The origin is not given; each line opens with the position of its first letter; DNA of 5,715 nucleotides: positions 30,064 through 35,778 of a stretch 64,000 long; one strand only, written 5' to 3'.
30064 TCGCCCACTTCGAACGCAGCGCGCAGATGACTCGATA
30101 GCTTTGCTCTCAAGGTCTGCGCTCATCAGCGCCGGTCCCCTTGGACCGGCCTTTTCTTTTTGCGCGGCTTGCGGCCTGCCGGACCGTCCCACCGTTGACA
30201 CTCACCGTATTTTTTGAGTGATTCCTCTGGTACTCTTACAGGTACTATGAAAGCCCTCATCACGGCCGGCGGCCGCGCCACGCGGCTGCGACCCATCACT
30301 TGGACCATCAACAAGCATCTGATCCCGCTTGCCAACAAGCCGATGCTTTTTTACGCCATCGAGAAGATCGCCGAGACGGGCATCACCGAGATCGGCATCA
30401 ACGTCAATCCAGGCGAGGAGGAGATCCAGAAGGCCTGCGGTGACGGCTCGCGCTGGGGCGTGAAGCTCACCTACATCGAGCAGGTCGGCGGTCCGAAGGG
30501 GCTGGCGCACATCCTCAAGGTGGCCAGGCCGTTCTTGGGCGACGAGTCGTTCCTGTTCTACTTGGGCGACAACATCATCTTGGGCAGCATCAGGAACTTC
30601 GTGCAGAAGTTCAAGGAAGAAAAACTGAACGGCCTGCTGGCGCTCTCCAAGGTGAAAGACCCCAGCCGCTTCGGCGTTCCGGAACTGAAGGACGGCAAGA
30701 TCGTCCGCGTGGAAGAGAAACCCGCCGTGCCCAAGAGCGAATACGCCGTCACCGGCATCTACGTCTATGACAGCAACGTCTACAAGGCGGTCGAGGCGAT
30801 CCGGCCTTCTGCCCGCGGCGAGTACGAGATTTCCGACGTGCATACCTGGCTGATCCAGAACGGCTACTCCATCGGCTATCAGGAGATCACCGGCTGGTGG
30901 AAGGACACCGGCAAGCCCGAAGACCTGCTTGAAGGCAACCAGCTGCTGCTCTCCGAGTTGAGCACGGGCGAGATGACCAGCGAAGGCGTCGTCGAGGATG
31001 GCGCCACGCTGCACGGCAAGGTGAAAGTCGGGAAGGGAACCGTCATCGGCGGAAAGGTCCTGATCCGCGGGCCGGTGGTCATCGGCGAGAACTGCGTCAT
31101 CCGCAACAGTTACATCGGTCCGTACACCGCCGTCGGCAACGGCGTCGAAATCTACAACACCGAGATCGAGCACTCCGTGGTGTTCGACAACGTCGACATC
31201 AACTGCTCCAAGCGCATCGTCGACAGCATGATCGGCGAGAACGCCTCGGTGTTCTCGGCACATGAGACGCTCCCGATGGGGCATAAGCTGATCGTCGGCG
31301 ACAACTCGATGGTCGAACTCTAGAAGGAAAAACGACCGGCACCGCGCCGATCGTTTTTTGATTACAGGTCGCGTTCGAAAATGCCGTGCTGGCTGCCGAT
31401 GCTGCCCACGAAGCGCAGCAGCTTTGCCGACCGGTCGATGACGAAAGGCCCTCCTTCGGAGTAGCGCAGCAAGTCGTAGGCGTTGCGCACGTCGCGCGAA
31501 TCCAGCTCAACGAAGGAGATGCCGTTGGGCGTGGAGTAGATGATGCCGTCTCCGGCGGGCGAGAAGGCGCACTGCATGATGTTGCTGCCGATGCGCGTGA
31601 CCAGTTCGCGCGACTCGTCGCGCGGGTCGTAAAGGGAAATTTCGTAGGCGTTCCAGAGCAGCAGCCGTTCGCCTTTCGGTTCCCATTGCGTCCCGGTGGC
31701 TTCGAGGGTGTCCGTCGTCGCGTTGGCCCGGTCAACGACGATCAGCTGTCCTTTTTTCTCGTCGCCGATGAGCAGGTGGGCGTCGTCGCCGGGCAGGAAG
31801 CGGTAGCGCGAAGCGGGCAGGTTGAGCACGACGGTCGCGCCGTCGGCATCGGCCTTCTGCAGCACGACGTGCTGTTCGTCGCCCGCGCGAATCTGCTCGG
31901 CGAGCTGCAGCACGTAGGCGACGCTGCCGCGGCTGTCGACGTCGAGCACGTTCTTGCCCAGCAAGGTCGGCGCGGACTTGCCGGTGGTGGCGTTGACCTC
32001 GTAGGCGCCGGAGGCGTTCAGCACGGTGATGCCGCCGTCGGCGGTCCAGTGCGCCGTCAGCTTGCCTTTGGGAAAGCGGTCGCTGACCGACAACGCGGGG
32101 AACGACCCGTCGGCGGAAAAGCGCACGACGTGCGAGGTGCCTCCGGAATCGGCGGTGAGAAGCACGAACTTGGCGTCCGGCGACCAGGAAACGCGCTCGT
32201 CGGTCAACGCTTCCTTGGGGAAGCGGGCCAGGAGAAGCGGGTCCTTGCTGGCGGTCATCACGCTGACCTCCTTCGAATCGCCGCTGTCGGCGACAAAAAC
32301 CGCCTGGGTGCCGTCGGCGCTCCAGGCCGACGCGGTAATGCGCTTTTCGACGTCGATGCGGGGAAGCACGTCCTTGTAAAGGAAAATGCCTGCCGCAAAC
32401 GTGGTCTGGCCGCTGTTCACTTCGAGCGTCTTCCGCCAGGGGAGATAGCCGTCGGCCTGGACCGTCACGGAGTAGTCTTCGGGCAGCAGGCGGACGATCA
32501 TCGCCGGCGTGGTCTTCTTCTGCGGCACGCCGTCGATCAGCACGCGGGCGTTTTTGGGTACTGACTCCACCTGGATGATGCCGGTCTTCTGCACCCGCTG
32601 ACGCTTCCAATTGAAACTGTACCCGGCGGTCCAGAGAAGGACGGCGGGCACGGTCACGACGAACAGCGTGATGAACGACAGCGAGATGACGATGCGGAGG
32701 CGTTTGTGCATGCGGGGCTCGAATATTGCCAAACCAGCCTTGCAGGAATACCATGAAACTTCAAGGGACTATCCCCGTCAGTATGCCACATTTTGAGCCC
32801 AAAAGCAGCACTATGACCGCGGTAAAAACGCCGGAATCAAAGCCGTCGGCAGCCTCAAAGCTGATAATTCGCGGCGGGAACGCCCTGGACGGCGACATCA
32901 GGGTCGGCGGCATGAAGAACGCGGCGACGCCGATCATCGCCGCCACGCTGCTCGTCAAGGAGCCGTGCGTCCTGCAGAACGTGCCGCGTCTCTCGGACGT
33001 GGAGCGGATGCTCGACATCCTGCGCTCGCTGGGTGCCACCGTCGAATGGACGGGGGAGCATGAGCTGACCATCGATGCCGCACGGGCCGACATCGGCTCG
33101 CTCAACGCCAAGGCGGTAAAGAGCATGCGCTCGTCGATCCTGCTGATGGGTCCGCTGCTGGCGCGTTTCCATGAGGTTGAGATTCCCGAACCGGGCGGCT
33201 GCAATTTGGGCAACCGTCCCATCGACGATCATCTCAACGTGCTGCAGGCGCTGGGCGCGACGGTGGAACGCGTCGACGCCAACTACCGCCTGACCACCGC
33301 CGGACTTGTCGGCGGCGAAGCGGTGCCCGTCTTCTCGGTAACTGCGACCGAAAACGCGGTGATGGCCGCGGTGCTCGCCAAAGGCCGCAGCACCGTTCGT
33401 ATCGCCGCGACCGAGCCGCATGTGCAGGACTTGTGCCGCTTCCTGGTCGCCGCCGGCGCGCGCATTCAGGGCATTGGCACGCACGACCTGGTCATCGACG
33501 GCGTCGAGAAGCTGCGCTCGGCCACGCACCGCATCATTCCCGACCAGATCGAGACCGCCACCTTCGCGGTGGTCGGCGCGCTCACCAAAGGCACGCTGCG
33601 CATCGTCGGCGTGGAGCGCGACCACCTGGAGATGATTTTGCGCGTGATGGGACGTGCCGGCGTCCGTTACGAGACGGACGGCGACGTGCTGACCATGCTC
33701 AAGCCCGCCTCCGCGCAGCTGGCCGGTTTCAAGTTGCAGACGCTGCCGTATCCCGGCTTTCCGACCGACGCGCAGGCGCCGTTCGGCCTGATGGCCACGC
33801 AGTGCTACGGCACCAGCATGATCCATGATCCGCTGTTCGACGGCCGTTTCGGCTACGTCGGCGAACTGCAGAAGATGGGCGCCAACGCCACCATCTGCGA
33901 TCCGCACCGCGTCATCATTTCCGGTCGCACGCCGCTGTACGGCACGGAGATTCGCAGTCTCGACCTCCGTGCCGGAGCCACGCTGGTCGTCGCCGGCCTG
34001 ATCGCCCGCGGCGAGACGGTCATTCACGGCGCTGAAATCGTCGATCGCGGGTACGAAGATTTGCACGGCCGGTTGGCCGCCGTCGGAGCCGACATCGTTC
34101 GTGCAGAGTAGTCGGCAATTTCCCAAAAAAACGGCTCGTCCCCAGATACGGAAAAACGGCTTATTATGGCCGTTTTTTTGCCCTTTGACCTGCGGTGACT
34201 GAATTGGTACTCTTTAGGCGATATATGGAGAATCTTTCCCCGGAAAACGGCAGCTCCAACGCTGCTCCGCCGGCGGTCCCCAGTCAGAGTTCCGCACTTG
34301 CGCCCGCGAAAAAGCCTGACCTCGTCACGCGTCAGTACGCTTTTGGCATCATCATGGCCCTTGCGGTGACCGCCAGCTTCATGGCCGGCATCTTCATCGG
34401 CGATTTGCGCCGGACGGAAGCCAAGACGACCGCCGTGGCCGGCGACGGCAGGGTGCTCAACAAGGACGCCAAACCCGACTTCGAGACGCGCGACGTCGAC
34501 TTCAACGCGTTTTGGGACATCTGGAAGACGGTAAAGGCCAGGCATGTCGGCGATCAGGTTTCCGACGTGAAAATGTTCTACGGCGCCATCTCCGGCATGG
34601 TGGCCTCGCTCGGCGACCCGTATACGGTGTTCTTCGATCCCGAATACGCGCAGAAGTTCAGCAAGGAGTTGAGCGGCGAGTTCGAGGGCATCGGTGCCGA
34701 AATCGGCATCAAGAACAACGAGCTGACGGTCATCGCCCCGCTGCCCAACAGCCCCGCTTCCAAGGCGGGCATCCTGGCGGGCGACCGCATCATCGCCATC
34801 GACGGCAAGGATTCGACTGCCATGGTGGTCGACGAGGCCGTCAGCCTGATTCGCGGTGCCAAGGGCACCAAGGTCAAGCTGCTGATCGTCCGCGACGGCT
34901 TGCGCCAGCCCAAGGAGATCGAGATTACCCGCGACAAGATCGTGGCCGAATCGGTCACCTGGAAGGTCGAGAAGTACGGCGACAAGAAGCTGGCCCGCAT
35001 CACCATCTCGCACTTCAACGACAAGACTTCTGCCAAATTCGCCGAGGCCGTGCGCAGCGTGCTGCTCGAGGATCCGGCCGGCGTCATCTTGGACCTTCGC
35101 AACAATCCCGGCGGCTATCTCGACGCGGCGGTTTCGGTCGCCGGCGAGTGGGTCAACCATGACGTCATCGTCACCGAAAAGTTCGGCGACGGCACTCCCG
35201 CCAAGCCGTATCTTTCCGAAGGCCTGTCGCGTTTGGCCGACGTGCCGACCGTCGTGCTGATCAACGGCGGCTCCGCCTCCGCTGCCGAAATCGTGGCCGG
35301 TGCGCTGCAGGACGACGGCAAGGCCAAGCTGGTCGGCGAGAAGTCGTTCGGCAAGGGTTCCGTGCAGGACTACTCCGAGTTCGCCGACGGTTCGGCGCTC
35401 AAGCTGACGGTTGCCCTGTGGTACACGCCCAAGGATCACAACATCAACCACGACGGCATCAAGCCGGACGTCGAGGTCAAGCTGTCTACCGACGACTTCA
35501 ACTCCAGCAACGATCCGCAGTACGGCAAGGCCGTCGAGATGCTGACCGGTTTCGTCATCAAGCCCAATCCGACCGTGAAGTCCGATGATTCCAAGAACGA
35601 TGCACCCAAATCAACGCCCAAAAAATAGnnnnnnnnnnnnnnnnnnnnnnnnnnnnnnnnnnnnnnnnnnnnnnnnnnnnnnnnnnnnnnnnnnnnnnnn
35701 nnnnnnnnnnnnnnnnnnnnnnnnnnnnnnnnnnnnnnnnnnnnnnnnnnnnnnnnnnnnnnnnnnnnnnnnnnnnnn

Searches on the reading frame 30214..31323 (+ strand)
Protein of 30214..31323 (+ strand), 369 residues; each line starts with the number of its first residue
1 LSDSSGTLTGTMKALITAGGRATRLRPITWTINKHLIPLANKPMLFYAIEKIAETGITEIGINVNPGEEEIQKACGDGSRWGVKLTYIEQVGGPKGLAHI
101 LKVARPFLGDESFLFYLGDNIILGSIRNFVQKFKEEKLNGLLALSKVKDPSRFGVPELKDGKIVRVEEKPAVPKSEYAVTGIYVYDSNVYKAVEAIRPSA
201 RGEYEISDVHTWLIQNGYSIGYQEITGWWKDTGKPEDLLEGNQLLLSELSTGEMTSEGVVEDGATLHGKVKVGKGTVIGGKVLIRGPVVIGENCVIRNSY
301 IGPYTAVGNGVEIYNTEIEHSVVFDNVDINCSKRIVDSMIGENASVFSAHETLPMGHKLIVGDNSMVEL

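Call 63: search_protein_families(library=pfam, proteins=[window:30214-31323:+], max_evalue=0.0001)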
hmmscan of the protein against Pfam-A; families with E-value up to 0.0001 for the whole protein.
window:30214-31323:+ (369 aa): 5 families
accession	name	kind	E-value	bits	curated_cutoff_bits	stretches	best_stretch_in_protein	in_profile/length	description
PF00483.29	NTP_transferase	-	5.6e-49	167.4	21.2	1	13-246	1-243/245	Nucleotidyl transferase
PF25084.1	LbH_EIF2B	-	2.6e-09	37.5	54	1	268-348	8-83/105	EIF2B subunit epsilon LbH domain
PF12804.13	NTP_transf_3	-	3.7e-07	30.9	27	1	14-123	1-99/160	MobA-like NTP transferase domain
PF00132.30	Hexapep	-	4.3e-07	29.8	27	1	270-298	2-30/36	Bacterial transferase hexapeptide (six repeats)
PF24894.1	Hexapep_GlmU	-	3.8e-05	24.2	23.3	0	306-346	20-60/104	GlmU-like, C-terminal hexapeptide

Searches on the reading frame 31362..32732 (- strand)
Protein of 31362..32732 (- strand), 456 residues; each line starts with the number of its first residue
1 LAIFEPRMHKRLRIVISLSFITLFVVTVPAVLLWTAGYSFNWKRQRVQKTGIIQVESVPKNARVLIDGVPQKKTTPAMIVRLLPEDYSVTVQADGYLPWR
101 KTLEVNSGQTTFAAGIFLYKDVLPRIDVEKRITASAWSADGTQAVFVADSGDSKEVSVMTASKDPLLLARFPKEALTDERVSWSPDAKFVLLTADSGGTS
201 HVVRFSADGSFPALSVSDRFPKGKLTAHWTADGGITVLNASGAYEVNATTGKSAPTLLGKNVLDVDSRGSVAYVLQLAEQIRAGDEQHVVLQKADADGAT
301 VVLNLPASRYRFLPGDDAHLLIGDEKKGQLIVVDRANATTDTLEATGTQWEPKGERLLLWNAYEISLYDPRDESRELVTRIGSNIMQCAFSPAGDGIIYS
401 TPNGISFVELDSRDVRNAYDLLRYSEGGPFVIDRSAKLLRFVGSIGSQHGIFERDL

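Call 64: search_protein_families(library=pfam, proteins=[window:31362-32732:-], max_evalue=0.0001)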
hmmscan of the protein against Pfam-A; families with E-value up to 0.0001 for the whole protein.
window:31362-32732:- (456 aa): 1 family
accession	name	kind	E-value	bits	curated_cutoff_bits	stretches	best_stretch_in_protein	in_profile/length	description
PF08308.17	PEGA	-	9.1e-11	42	20.8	1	51-111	2-61/71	PEGA domain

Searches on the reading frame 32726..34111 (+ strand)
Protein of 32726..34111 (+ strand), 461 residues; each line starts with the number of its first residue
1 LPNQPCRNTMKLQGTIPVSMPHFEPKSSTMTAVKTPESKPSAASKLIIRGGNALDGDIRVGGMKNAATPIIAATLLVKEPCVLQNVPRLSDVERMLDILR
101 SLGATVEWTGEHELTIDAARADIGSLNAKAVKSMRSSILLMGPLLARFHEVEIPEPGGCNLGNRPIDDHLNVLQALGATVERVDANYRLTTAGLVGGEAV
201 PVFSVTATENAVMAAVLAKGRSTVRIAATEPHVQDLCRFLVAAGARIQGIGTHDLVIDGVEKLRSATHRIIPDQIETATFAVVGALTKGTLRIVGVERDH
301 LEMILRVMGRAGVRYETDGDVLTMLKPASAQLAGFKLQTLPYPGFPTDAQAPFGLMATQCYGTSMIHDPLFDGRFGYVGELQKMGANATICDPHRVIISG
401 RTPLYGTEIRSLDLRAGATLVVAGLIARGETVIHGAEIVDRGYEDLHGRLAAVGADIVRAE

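Call 64: search_protein_families(library=pfam, proteins=[window:32726-34111:+], max_evalue=0.0001)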
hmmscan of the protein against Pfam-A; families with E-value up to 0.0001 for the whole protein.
window:32726-34111:+ (461 aa): 1 family
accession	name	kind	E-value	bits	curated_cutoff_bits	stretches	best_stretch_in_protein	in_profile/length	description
PF00275.25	EPSP_synthase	-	8.2e-82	275.6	22.8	1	49-449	2-416/417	EPSP synthase (3-phosphoshikimate 1-carboxyvinyltransferase)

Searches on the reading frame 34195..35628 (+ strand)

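Call 64: search_protein_families(library=pfam, proteins=[window:34195-35628:+], max_evalue=0.0001)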
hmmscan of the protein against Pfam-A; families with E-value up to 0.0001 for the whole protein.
window:34195-35628:+ (477 aa): 5 families
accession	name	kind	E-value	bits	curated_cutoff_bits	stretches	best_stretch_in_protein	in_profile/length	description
PF03572.23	Peptidase_S41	-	3.5e-47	160.5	24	1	266-428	2-165/165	Peptidase family S41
PF17820.7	PDZ_6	-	6.8e-13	48.6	27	1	179-233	2-54/54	PDZ domain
PF00595.29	PDZ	-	2.9e-12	47.2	23.2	1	157-231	6-80/81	PDZ domain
PF13180.12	PDZ_2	-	9.3e-08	32.7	27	1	166-241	3-77/80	PDZ domain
PF22694.1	CtpB_N-like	-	4.1e-07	30.8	27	1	101-150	36-84/85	Activating protease CtpB N-terminal domain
